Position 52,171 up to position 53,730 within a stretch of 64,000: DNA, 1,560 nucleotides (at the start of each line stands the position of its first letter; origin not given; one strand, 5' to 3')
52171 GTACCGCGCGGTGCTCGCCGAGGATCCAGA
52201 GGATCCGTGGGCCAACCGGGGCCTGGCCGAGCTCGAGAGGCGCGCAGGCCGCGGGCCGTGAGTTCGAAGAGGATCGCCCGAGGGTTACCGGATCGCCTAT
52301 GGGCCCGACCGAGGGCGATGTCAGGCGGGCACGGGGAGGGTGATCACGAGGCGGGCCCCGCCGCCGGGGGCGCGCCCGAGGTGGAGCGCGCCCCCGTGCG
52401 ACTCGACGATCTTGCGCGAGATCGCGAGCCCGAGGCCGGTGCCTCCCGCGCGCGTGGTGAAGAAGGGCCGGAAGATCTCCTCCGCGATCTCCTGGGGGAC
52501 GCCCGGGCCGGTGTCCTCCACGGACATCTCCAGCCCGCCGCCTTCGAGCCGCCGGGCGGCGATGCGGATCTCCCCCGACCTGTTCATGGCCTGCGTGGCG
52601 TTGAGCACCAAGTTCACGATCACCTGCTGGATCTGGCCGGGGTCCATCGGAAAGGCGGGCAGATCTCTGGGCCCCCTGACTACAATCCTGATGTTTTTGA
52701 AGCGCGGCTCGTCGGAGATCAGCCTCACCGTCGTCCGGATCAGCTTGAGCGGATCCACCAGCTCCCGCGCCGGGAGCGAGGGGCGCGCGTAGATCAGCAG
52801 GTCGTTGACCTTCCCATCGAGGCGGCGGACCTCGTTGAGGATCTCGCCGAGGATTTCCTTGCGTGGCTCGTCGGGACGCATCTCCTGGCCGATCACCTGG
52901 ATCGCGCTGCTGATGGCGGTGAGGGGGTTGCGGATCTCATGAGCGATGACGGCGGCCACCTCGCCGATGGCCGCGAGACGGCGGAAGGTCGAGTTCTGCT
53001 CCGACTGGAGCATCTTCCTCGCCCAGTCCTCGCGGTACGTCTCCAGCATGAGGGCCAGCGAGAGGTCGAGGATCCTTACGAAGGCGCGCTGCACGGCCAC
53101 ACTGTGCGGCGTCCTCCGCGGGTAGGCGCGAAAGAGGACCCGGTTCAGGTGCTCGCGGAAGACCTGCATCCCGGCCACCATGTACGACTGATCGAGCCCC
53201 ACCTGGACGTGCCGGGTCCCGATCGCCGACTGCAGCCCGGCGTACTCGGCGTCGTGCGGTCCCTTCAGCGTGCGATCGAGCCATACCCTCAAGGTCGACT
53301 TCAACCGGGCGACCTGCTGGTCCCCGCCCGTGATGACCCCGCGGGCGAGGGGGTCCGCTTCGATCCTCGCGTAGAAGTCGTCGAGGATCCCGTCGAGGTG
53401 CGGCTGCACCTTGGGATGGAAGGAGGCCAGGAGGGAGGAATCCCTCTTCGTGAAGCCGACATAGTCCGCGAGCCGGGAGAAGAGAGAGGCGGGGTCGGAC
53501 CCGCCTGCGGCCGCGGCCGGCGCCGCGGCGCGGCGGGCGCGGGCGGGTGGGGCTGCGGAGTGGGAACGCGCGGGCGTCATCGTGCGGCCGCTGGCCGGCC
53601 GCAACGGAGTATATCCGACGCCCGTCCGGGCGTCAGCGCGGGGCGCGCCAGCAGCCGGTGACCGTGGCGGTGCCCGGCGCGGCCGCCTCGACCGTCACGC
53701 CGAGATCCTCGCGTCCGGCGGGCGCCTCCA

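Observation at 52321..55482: Cbc-like module (9-heme cytochrome c plus b-type cytochrome) transcriptionally linked to a globin-coupled histidine kinase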

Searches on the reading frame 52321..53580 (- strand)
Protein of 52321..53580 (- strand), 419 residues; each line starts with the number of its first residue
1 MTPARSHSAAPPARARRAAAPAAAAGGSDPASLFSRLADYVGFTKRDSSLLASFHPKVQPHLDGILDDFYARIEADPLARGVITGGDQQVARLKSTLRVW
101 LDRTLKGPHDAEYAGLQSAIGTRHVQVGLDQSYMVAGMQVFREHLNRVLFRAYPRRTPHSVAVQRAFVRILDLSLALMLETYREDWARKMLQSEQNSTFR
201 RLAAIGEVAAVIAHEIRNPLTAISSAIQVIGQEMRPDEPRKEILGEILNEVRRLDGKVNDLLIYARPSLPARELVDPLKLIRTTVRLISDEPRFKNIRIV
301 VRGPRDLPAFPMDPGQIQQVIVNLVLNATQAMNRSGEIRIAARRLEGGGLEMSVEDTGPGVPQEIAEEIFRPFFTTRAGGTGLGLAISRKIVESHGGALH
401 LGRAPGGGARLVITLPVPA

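Call 5: search_protein_families(library=pfam, proteins=[window:52321-53580:-], max_evalue=0.01)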
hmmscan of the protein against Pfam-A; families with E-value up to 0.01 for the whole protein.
window:52321-53580:- (419 aa): 5 families
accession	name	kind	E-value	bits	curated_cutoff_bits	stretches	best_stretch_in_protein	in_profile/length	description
PF11563.14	Protoglobin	-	1.3e-29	103.7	25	1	33-185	4-155/158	Protoglobin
PF02518.31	HATPase_c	-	9.2e-27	94.1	26.4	1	313-418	2-110/111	Histidine kinase-, DNA gyrase B-, and HSP90-like ATPase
PF00512.31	HisKA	-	2.5e-14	53.5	26.9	1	206-266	3-62/66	His Kinase A (phospho-acceptor) domain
PF13581.12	HATPase_c_2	-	0.0021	18.5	27.4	1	326-394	41-111/127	Histidine kinase-like ATPase domain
PF13589.12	HATPase_c_3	-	0.0063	17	25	0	318-371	4-55/137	Histidine kinase-, DNA gyrase B-, and HSP90-like ATPase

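Call 6: search_solved_structures(query=window:52321-53580:-, max_evalue=0.001, show_alignments=2)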
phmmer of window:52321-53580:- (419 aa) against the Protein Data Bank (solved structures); distinct sequences matched with E-value up to 0.001: 64 (the best 60 are shown).
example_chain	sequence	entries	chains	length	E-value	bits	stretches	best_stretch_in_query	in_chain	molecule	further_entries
9jfj_A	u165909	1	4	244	3.3e-39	138.4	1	187-417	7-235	Sensor histidine kinase ZraS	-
3a0r_A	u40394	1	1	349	2.7e-32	115.6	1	193-402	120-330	Sensor protein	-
5ohe_A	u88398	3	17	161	4.6e-29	104.9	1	29-185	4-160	Globin-coupled histidine kinase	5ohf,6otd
9p6i_A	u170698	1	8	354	2.2e-27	99.4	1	188-417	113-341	histidine kinase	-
8vc9_A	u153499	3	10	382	4.5e-24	88.5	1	162-417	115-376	Leptospira virulence regulator B (LvrB) | histidine kinase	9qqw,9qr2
8a7f_A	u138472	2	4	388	1.5e-23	86.8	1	189-417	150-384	Putative Sensory box protein,Sensor protein FixL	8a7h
8a3u_A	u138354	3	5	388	1.5e-23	86.8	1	189-417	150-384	Putative Sensory box protein,Sensor protein FixL | Putative Sensory box protein,Putative Sensory box protein,Sensor protein FixL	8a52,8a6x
4gcz_A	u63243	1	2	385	1.7e-23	86.6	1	189-417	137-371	Blue-light photoreceptor, Sensor protein fixL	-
5idj_A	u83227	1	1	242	9.2e-23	84.2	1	200-417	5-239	Histidine kinase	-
5uht_A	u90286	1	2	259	1.2e-22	83.8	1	199-416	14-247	Sensor histidine kinase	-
3dge_A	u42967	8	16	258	1.3e-22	83.7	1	206-416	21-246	Sensor protein | Histidine kinase | Sensor histidine kinase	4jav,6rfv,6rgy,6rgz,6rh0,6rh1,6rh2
2c2a_A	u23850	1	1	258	1.3e-22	83.7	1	206-416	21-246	SENSOR HISTIDINE KINASE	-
6azr_A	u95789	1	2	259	2.3e-22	82.9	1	199-416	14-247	Sensor histidine kinase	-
4jas_A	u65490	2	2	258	4.6e-22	81.9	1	206-416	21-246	Histidine kinase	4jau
6rh7_A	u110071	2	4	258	2.9e-21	79.2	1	206-416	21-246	Sensor histidine kinase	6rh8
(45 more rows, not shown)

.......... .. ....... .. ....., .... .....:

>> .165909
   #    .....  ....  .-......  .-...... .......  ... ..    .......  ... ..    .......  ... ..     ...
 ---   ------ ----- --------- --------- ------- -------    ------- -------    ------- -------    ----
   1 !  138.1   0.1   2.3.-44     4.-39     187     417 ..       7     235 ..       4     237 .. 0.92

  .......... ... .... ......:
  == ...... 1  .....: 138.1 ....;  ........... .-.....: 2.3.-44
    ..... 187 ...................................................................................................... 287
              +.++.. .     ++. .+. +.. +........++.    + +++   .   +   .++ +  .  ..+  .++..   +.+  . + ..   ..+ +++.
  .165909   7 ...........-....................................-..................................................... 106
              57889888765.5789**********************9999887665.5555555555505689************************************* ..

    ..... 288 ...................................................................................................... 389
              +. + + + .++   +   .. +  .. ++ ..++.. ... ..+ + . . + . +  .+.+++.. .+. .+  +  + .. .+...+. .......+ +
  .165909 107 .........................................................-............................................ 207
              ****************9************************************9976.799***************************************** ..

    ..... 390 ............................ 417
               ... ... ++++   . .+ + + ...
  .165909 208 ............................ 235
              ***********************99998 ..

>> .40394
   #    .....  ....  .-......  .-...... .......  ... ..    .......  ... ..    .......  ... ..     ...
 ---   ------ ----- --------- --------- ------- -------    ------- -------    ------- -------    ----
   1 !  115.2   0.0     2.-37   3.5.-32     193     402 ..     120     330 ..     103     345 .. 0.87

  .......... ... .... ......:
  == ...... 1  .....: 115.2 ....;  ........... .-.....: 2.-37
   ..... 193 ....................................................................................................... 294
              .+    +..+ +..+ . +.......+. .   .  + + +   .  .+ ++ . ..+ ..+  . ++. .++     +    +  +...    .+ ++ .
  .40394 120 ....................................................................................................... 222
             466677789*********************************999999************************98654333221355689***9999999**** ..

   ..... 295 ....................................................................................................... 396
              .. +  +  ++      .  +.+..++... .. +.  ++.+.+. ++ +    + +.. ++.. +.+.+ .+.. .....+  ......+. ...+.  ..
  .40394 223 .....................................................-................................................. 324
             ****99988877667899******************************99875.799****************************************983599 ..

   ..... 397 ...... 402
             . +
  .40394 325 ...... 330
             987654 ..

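Call 19: search_protein_families(library=ncbifam, proteins=[window:52321-53580:-], max_evalue=0.01)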
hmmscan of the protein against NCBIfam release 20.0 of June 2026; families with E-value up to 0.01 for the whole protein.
window:52321-53580:- (419 aa): 82 families (the best 25 are shown)
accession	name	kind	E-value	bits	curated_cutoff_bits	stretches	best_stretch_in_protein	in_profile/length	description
NF008468.0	PRK11360.1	equivalog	2.1e-65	221.3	646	1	192-417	383-608/616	two-component system sensor histidine kinase AtoS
NF007688.0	PRK10364.1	equivalog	9.8e-52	176.2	479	1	175-417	208-451/460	two-component system sensor histidine kinase ZraS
NF010411.0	PRK13837.1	equivalog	1.7e-39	135.5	647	1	148-417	394-675/828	two-component system VirA-like sensor kinase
NF053867.1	SprKinKinDBac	equivalog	1.1e-35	123.1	775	1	188-417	269-497/500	sporulation kinase KinD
NF052574.1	HisKinEspCMyxo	equivalog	1.6e-34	119.2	1200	1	163-416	376-636/785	serine histidine kinase EspC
NF038348.1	T2SS_HK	subfamily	4e-32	111.4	450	1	245-417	402-573/574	histidine kinase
NF008293.1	PRK11073.1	equivalog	5.1e-31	108.2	240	1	175-417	102-347/349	nitrogen regulation protein NR(II)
NF041777.1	sens_FixL_Rhizob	equivalog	9.2e-31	107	850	2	313-417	375-481/485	sensor protein FixL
NF006800.0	PRK09303.1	equivalog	1.8e-30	106.2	342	1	191-417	137-377/383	histidine kinase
NF047466.1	hybrid_RR_LvrB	exception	4.2e-30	105.2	500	1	162-417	115-376/377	hybrid histidine kinase/response regulator LvrB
NF046026.1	HisKinCckACaul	equivalog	3.2e-29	101.5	1000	1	197-417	294-532/678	cell cycle histidine kinase CckA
NF046044.1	PnpS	equivalog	9.2e-29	100.6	400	1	161-416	127-390/390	two-component system histidine kinase PnpS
NF058527.1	HistKinChvGCaul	equivalog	1.5e-28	99.9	740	1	191-416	292-532/535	two-component sensor histidine kinase ChvG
NF047497.1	HK_LIC_12097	equivalog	2e-28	99.2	500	1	184-417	129-366/367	LIC_12097 family sensor histidine kinase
NF046020.1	HisKinCckABruc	equivalog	1.6e-27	95.8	1000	1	194-416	469-706/868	cell cycle histidine kinase CckA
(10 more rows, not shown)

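Call 35: find_homologous_proteins(query=window:52321-53580:-, max_evalue=1e-10)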
Query window:52321-53580:- (419 aa): 6234 proteins with E <= 1e-10 among 8000 candidates; the best 120 are listed.
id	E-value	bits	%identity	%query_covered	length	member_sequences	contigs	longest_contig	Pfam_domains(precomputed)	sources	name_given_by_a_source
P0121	2.3e-270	914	100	100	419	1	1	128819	PF02518.32,PF00512.32,PF11563.15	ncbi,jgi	-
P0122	4.1e-173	594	66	97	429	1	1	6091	PF02518.32,PF00512.32,PF11563.15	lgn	-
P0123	1.3e-169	583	65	99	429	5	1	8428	PF02518.32,PF00512.32,PF11563.15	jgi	jgi:signal transduction histidine kinase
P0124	8.4e-164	563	64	98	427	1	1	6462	PF02518.32,PF00512.32,PF11563.15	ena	-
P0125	1.4e-160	553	62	100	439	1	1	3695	PF02518.32,PF00512.32,PF11563.15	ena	-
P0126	1.8e-160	552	64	96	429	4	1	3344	PF02518.32,PF00512.32,PF11563.15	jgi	-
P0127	2.3e-156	539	65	90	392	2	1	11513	PF02518.32,PF00512.32,PF11563.15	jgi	jgi:signal transduction histidine kinase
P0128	4.1e-154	532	62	99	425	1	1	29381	PF02518.32,PF00512.32,PF11563.15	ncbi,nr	ncbi:MAG: hypothetical protein HY510_01110 [Acidobacteria bacterium]|nr:hypothetical protein [Acidob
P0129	6.8e-153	528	61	94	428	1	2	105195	PF02518.32,PF00512.32,PF11563.15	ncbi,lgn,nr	ncbi:MAG: hypothetical protein HY049_03215 [Acidobacteria bacterium]|nr:hypothetical protein [Acidob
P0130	2.7e-152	526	63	92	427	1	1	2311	PF02518.32,PF00512.32,PF11563.15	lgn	-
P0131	2.6e-150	519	60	94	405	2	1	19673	PF02518.32,PF00512.32,PF11563.15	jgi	jgi:signal transduction histidine kinase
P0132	4.0e-149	515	59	93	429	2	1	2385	PF02518.32,PF00512.32,PF11563.15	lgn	-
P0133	2.3e-143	496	56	97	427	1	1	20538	PF02518.32,PF00512.32,PF11563.15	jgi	-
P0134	2.5e-142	493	55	99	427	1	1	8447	PF02518.32,PF00512.32,PF11563.15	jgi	jgi:signal transduction histidine kinase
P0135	3.6e-141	489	59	95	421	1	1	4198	PF02518.32,PF00512.32,PF11563.15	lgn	-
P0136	6.5e-141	488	57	93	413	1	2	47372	PF02518.32,PF00512.32,PF11563.15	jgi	jgi:signal transduction histidine kinase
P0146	1.5e-128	447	53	94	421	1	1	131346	PF02518.32,PF00512.32,PF11563.15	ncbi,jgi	-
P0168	1.9e-105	371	48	92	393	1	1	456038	PF02518.32,PF00512.32,PF11563.15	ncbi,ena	-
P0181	2.2e-96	341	45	93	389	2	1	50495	PF02518.32,PF00512.32,PF11563.15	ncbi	-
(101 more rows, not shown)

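Call 36: find_encoding_contigs(protein=P0146, flank=9000, max_places=1)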
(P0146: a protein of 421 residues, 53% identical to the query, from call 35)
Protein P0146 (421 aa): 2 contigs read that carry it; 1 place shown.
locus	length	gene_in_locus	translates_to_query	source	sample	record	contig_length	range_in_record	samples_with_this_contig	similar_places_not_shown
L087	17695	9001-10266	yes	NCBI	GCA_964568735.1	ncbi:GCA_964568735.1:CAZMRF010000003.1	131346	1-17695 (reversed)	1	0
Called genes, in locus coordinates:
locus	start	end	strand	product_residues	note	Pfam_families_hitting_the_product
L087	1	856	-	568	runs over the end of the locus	PF01663:Phosphodiest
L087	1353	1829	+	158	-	-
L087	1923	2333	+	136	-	PF08570:DUF1761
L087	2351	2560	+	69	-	PF07311:Dodecin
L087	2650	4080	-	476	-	PF03264:Cytochrom_NNT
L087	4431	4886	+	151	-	PF00072:Response_reg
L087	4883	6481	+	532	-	PF00672:HAMP, PF00512:HisKA, PF02518:HATPase_c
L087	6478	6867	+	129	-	PF00072:Response_reg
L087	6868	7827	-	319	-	PF01063:Aminotran_4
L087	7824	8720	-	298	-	PF01379:Porphobil_deam (weak)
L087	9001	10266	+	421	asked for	PF11563:Protoglobin, PF00512:HisKA, PF02518:HATPase_c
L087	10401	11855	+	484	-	PF00512:HisKA, PF02518:HATPase_c, PF09699:Paired_CXXCH_1 (faint), PF13435:Cytochrome_C554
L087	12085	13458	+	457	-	PF00072:Response_reg, PF00158:Sigma54_activat, PF14532:Sigma54_activ_2, PF00004:AAA (weak), PF07728:AAA_5 (faint), PF25601:AAA_lid_14, PF02954:HTH_8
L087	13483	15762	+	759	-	PF01578:Cytochrom_C_asm, PF16327:CcmF_C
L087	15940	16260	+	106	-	-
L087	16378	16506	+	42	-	PF04986:Y2_Tnp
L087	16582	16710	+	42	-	-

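Call 37: find_encoding_contigs(protein=P0168, flank=9000, max_places=1)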
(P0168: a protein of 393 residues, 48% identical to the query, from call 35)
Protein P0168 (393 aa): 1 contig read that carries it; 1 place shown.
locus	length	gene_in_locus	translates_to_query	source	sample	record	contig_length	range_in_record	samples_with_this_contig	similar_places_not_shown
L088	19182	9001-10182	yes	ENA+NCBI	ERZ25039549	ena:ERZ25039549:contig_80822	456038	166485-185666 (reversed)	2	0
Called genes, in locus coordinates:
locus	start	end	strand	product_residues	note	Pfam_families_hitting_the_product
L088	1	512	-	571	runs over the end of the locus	PF03264:Cytochrom_NNT, PF14522:Cytochrome_C7 (faint), PF22113:Mtrc-MtrF_II-IV_dom (faint), PF02085:Cytochrom_CIII (weak), PF14537:Cytochrom_c3_2 (weak)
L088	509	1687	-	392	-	PF09699:Paired_CXXCH_1 (faint), PF14522:Cytochrome_C7 (faint), PF14537:Cytochrom_c3_2 (faint)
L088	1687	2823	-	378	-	PF00033:Cytochrome_B, PF13631:Cytochrom_B_N_2, PF00032:Cytochrom_B_C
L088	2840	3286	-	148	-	PF00355:Rieske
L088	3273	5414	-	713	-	PF02085:Cytochrom_CIII (faint), PF03264:Cytochrom_NNT (faint), PF09699:Paired_CXXCH_1 (faint), PF14522:Cytochrome_C7 (faint), PF22113:Mtrc-MtrF_II-IV_dom (faint), PF14537:Cytochrom_c3_2 (weak), PF01292:Ni_hydr_CYTB, PF14358:DUF4405 (faint)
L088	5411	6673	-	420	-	PF14537:Cytochrom_c3_2 (faint), PF09699:Paired_CXXCH_1 (faint), PF14522:Cytochrome_C7 (faint)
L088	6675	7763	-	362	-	PF00033:Cytochrome_B, PF13631:Cytochrom_B_N_2, PF00032:Cytochrom_B_C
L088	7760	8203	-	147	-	PF25471:TM_PetC (weak), PF00355:Rieske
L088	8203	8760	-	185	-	PF22113:Mtrc-MtrF_II-IV_dom (weak), PF14522:Cytochrome_C7 (faint), PF09699:Paired_CXXCH_1 (faint), PF13435:Cytochrome_C554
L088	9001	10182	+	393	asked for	PF11563:Protoglobin, PF00512:HisKA, PF02518:HATPase_c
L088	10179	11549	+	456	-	PF00072:Response_reg, PF00158:Sigma54_activat, PF14532:Sigma54_activ_2, PF00004:AAA (weak), PF07728:AAA_5 (faint), PF25601:AAA_lid_14, PF02954:HTH_8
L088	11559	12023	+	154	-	PF00582:Usp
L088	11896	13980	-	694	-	-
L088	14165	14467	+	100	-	PF00462:Glutaredoxin (faint)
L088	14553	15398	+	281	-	PF00483:NTP_transferase, PF12804:NTP_transf_3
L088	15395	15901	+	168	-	PF00908:dTDP_sugar_isom, PF05523:FdtA (weak), PF14667:Polysacc_synt_C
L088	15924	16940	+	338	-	PF01073:3Beta_HSD, PF01370:Epimerase, PF02719:Polysacc_synt_2, PF04321:RmlD_sub_bind, PF07993:NAD_binding_4, PF13460:NAD_binding_10, PF16363:GDP_Man_Dehyd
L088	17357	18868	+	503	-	-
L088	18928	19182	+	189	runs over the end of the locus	PF11617:Cu-binding_MopE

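Call 38: find_encoding_contigs(protein=P0181, flank=9000, max_places=1)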
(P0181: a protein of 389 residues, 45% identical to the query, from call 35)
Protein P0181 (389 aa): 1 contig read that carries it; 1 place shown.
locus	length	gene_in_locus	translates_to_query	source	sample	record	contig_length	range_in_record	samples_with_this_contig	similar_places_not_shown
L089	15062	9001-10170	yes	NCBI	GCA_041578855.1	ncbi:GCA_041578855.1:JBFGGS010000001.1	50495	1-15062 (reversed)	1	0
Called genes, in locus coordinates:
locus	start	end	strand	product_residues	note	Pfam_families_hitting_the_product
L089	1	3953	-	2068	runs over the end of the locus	PF01203:T2SSN (faint), PF05359:DUF748 (weak), PF13116:YhdP (weak), PF04357:TamB, PF07244:POTRA, PF01103:Omp85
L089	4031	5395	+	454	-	PF00675:Peptidase_M16, PF05193:Peptidase_M16_C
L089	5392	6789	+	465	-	PF00675:Peptidase_M16, PF05193:Peptidase_M16_C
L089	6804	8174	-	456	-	PF00072:Response_reg, PF00158:Sigma54_activat, PF14532:Sigma54_activ_2, PF00004:AAA (weak), PF07728:AAA_5 (weak), PF25601:AAA_lid_14, PF02954:HTH_8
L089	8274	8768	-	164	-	PF00571:CBS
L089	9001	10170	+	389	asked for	PF11563:Protoglobin, PF00512:HisKA, PF02518:HATPase_c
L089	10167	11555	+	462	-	PF00072:Response_reg, PF00158:Sigma54_activat, PF14532:Sigma54_activ_2, PF00004:AAA (weak), PF07728:AAA_5 (weak), PF25601:AAA_lid_14, PF02954:HTH_8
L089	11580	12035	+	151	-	PF00582:Usp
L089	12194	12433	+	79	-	-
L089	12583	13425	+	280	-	PF00483:NTP_transferase, PF12804:NTP_transf_3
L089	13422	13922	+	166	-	PF00908:dTDP_sugar_isom, PF05523:FdtA (faint), PF14667:Polysacc_synt_C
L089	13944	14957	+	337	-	PF01073:3Beta_HSD, PF01370:Epimerase, PF02719:Polysacc_synt_2, PF04321:RmlD_sub_bind, PF07993:NAD_binding_4, PF08659:KR (weak), PF13460:NAD_binding_10, PF16363:GDP_Man_Dehyd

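Call 40: list_cluster_members(proteins=[P0121, P0001])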
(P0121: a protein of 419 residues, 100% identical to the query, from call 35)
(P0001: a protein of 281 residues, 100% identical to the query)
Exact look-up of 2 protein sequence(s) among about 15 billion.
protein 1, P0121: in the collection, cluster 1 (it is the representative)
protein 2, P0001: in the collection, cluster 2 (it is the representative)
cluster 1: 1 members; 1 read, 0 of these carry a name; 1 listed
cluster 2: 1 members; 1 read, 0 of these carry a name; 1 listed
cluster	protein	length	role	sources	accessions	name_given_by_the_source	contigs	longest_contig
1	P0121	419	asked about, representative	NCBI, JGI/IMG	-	-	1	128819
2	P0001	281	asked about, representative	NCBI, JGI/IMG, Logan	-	-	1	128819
